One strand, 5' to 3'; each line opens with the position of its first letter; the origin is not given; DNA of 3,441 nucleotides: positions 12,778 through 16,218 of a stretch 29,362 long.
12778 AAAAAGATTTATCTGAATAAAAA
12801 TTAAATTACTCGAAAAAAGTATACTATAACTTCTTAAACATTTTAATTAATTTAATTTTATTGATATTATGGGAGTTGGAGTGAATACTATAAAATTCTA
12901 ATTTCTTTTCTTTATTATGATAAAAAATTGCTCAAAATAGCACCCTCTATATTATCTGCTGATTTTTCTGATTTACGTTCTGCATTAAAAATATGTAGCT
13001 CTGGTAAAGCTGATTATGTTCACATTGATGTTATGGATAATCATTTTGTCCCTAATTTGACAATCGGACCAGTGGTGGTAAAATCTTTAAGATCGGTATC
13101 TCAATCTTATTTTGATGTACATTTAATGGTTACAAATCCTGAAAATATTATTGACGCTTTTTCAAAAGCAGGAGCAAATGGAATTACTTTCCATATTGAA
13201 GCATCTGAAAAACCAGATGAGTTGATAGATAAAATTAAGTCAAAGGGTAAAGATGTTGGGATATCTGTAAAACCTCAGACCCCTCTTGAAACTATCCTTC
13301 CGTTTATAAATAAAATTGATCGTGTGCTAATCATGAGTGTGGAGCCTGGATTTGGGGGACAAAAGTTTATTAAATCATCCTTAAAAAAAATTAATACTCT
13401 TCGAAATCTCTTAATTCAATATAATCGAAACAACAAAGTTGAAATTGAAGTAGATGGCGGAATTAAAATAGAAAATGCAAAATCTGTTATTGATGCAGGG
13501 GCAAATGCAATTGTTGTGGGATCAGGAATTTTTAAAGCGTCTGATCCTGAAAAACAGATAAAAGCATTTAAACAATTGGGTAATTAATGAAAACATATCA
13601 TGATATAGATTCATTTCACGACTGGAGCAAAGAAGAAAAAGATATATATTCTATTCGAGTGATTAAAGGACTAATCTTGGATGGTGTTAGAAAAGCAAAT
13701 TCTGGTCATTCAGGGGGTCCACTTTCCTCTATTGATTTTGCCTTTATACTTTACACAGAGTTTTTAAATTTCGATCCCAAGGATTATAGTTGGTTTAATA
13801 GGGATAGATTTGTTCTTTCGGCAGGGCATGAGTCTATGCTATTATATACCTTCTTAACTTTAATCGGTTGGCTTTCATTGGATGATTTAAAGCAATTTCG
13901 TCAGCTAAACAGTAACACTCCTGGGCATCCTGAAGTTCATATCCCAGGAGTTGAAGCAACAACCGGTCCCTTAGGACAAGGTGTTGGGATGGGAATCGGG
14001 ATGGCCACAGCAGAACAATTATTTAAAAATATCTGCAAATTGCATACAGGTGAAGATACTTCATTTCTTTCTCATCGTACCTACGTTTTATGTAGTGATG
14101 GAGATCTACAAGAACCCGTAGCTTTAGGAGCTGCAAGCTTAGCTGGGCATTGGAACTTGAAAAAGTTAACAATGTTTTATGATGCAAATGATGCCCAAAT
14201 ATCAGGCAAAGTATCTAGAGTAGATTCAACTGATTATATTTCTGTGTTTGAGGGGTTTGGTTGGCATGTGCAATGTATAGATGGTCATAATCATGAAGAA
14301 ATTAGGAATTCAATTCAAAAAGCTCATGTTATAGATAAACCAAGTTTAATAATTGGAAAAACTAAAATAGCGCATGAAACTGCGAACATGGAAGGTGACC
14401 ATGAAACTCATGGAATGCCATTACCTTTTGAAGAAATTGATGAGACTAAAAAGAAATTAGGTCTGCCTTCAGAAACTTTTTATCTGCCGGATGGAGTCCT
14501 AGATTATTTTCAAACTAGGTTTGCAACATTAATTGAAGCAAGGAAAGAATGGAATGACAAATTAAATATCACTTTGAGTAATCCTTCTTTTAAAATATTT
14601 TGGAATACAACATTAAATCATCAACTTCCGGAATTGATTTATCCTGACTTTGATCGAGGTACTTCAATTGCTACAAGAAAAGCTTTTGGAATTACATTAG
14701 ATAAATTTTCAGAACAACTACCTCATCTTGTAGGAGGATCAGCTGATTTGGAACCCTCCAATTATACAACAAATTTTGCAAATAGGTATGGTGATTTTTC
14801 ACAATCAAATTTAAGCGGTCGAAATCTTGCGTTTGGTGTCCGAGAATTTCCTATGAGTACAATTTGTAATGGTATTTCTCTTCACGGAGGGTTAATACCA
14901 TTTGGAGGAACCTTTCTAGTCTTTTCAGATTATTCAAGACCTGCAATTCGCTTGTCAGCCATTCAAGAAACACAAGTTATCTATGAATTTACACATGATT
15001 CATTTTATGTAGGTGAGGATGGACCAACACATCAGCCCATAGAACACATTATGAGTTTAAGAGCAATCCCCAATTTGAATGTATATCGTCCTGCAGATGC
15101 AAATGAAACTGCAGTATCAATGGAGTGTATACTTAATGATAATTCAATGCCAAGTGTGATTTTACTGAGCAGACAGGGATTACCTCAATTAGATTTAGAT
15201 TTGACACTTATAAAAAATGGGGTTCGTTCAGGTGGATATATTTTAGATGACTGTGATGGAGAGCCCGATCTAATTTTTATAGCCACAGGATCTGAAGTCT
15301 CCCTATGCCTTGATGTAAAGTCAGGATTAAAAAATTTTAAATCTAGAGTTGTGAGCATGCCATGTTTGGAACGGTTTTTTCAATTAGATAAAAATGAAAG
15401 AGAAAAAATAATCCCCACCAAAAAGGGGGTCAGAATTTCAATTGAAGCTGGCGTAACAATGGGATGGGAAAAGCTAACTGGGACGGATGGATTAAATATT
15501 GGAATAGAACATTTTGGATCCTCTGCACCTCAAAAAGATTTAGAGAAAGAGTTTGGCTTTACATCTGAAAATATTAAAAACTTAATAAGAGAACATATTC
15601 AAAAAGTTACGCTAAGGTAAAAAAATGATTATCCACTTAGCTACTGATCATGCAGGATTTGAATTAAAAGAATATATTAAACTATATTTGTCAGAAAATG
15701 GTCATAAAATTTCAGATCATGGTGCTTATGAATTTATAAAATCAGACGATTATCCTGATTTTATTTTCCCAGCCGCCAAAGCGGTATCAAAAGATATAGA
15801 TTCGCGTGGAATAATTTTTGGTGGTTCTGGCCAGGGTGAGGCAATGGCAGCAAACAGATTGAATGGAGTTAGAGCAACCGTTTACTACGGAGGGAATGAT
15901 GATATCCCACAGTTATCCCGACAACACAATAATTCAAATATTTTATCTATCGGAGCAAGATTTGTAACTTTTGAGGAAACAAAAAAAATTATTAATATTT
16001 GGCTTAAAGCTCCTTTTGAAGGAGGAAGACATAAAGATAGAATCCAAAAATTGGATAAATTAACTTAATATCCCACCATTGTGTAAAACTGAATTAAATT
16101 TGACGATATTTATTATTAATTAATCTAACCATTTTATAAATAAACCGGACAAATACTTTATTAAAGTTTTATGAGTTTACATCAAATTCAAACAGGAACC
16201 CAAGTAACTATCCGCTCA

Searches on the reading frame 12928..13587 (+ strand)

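Call 10: search_protein_families(library=pfam, proteins=[window:12928-13587:+], max_evalue=0.01)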
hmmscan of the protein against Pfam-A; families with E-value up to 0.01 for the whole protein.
window:12928-13587:+ (219 aa): 7 families
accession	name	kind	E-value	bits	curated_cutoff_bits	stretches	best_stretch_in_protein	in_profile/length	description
PF00834.25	Ribul_P_3_epim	-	4.2e-76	255.2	21.1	1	3-202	1-198/198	Ribulose-phosphate 3 epimerase family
PF00215.30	OMPdecase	-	1.2e-05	25.8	27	1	163-214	169-221/221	Orotidine 5'-phosphate decarboxylase / HUMPS family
PF00977.27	His_biosynth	-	7.1e-05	22.8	23.6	1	157-206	60-110/228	Histidine biosynthesis protein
PF01729.25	QRPTase_C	-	0.0011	19.2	23.1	0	165-201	122-158/169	Quinolinate phosphoribosyl transferase, C-terminal domain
PF05690.20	ThiG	-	0.0041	16.9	23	1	159-215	165-221/247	Thiazole biosynthesis protein ThiG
PF02581.23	TMP-TENI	-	0.0064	16.3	27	0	89-201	77-180/180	Thiamine monophosphate synthase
PF01884.23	PcrB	-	0.0075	16.2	23.9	0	168-216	178-224/226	PcrB family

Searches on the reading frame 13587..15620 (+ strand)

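Call 10: search_protein_families(library=pfam, proteins=[window:13587-15620:+], max_evalue=0.01)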
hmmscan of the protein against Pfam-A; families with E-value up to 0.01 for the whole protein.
window:13587-15620:+ (677 aa): 4 families
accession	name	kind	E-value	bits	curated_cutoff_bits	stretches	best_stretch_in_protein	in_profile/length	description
PF00456.26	Transketolase_N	-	5.7e-91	305.4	22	1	23-327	6-312/334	Transketolase, thiamine diphosphate binding domain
PF02779.29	Transket_pyr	-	2.3e-46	158.1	27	1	360-533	2-173/174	Transketolase, pyrimidine binding domain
PF22613.1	Transketolase_C_1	-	3.6e-32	111.4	27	1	549-659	1-113/113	Transketolase-like TK C-terminal domain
PF02780.25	Transketolase_C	-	2e-07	31.4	25.9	1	556-663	7-124/124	Transketolase, C-terminal domain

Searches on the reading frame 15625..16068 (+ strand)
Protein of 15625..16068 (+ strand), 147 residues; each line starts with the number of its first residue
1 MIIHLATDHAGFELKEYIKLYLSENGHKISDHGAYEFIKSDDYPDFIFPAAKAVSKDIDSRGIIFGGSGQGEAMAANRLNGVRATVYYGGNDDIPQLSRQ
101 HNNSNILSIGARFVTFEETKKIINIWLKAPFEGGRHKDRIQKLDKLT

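Call 10: search_protein_families(library=pfam, proteins=[window:15625-16068:+], max_evalue=0.01)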
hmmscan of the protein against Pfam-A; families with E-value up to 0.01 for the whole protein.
window:15625-16068:+ (147 aa): 1 family
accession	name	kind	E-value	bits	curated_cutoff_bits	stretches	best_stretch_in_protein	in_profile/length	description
PF02502.23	LacAB_rpiB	-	7.7e-43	146.2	24.7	1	3-143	1-138/138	Ribose/Galactose Isomerase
